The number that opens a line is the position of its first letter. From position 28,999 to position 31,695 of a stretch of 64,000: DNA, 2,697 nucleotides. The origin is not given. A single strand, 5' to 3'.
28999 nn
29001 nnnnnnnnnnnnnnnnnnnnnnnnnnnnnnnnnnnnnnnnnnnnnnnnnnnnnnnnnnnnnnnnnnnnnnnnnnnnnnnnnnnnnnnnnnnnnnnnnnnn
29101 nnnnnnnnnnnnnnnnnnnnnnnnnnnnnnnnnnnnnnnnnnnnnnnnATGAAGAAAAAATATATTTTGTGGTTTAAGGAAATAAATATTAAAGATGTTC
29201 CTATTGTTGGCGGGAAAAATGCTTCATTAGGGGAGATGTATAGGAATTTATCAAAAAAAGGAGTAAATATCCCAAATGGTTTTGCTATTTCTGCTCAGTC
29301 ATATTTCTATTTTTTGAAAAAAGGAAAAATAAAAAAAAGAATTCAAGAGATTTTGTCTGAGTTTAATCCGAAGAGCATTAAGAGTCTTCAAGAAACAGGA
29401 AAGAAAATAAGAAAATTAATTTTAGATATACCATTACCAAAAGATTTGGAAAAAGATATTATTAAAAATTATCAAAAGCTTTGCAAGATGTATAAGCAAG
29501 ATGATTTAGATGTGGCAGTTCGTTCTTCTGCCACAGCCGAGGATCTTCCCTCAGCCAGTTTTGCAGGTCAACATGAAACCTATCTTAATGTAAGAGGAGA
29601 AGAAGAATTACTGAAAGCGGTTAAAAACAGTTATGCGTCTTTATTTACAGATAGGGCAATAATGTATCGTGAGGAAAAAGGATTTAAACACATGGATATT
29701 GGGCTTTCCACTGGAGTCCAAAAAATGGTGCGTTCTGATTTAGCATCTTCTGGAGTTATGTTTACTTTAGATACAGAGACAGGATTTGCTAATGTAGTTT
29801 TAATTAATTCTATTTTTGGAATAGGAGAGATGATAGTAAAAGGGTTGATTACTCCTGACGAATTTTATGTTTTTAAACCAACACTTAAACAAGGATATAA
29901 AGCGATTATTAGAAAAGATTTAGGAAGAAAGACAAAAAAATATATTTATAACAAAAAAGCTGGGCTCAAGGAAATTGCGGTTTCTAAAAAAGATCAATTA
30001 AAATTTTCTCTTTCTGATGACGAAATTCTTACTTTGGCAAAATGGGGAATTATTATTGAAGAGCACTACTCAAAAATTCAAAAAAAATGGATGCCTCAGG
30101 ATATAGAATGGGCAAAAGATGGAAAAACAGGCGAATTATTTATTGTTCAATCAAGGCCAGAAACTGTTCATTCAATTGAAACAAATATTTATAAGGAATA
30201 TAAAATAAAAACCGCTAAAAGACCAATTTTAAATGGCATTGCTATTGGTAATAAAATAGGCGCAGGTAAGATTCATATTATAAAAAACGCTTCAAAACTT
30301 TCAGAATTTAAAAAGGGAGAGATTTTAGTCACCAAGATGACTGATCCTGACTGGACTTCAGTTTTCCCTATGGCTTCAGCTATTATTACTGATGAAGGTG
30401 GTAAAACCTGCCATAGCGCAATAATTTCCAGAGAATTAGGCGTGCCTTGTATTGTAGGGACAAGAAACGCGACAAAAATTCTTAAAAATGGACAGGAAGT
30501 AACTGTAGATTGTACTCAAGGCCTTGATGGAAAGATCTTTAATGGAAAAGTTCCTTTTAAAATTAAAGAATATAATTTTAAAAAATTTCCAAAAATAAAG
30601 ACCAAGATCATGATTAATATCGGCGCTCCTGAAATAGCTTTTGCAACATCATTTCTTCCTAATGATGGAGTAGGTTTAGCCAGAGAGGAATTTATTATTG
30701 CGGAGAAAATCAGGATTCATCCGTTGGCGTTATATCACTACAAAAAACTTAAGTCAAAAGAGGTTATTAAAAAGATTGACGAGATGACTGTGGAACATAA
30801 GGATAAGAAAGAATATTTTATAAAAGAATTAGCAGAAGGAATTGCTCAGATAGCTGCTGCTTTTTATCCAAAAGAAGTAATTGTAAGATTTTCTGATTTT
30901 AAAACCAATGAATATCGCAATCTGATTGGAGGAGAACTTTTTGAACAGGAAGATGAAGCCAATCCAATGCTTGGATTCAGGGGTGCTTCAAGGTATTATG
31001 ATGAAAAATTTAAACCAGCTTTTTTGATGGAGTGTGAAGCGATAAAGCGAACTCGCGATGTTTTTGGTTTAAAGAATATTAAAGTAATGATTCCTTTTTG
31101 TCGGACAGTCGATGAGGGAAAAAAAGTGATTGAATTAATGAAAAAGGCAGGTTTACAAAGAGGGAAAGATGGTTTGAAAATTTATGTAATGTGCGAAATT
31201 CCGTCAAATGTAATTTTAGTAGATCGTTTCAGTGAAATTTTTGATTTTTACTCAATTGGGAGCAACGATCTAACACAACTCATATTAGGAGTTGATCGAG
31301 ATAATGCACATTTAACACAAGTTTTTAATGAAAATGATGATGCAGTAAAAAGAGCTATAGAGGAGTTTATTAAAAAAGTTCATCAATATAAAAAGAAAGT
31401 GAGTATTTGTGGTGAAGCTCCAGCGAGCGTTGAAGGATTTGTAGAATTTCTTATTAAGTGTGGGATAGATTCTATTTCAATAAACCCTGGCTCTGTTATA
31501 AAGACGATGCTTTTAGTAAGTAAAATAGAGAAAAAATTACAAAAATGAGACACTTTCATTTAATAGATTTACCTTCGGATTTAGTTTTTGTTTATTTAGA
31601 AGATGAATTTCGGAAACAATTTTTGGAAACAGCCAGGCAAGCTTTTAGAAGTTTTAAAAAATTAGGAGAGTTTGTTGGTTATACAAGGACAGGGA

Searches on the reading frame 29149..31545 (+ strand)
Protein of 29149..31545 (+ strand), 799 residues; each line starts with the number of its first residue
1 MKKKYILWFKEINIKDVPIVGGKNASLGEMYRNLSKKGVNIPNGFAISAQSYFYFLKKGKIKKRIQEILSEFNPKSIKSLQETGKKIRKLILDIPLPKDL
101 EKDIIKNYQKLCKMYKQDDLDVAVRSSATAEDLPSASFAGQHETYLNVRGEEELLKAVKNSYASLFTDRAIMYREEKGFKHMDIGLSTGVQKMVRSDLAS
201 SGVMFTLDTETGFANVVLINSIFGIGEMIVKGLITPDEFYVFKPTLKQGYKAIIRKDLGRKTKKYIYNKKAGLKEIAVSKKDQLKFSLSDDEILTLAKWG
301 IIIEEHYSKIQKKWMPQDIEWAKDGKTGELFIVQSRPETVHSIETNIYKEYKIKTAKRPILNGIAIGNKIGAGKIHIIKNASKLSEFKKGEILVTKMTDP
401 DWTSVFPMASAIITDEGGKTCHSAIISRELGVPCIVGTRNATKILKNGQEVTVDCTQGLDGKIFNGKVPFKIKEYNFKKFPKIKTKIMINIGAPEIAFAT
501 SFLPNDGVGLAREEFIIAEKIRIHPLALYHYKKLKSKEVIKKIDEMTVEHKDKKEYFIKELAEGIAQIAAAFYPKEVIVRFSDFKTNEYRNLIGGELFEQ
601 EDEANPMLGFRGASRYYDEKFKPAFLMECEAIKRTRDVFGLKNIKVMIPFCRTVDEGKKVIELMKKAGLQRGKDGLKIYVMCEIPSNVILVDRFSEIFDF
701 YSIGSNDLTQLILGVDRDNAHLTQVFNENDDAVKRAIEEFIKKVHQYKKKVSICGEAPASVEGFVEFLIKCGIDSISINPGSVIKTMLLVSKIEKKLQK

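Call 69: find_homologous_proteins(query=window:29149-31545:+, max_evalue=1e-150)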
Query window:29149-31545:+ (799 aa): 7973 proteins with E <= 1e-150 among 8000 candidates; the best 120 are listed.
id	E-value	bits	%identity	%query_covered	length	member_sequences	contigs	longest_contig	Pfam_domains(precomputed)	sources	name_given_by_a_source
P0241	0.0e+0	1674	93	100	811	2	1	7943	PF00391.30,PF02896.25,PF01326.25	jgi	jgi:pyruvate,water dikinase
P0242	0.0e+0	1672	92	100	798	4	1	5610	PF00391.30,PF02896.25,PF01326.25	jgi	-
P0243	0.0e+0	1533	86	99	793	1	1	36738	PF00391.30,PF02896.25,PF01326.25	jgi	-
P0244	0.0e+0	1533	86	99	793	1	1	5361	PF00391.30,PF02896.25,PF01326.25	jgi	-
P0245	0.0e+0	1527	85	99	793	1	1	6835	PF00391.30,PF02896.25,PF01326.25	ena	-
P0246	0.0e+0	1527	86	99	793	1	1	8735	PF00391.30,PF02896.25,PF01326.25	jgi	-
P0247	0.0e+0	1522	86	99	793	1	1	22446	PF00391.30,PF02896.25,PF01326.25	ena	-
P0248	0.0e+0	1518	86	99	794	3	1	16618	PF00391.30,PF02896.25,PF01326.25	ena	-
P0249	0.0e+0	1518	85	100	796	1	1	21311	PF00391.30,PF02896.25,PF01326.25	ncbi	-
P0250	0.0e+0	1514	85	99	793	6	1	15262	PF00391.30,PF02896.25,PF01326.25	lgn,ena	-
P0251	0.0e+0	1514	85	99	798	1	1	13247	PF00391.30,PF02896.25,PF01326.25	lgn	-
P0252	0.0e+0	1511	85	99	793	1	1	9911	PF00391.30,PF02896.25,PF01326.25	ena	-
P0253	0.0e+0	1511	85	99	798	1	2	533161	PF00391.30,PF02896.25,PF01326.25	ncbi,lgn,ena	-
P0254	0.0e+0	1508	85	99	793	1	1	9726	PF00391.30,PF02896.25,PF01326.25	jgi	jgi:pyruvate,water dikinase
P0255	0.0e+0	1508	85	99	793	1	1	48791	PF00391.30,PF02896.25,PF01326.25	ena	-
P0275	0.0e+0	1471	82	99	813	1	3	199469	PF00391.30,PF02896.25,PF01326.25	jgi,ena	-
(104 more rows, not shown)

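Call 70: find_encoding_contigs(protein=P0275, flank=10000, max_places=2)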
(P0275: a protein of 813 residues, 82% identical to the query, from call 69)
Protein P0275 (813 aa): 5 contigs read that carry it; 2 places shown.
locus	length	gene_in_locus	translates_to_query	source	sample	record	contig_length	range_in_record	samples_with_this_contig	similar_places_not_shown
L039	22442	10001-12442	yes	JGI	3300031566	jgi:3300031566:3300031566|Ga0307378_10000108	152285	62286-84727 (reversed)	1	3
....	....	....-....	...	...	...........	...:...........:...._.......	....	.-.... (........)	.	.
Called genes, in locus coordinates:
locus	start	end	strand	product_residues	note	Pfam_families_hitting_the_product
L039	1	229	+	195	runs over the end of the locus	-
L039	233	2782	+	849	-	PF00754:F5_F8_type_C, PF22633:F5_F8_type_C_2, PF00932:LTD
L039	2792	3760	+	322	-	-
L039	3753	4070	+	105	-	-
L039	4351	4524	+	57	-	-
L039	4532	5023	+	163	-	-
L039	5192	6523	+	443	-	PF00474:SSF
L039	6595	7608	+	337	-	PF01926:MMR_HSR1, PF02421:FeoB_N, PF06071:YchF-GTPase_C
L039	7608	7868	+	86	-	PF00708:Acylphosphatase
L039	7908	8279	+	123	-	-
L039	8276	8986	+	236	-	PF06262:Zincin_1, PF01588:tRNA_bind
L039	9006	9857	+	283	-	PF22357:AF1548-like_C (weak)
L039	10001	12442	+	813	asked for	PF01326:PPDK_N, PF00391:PEP-utilizers, PF02896:PEP-utilizers_C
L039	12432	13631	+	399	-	PF03952:Enolase_N, PF00113:Enolase_C, PF13378:MR_MLE_C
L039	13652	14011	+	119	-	PF11969:DcpS_C, PF01230:HIT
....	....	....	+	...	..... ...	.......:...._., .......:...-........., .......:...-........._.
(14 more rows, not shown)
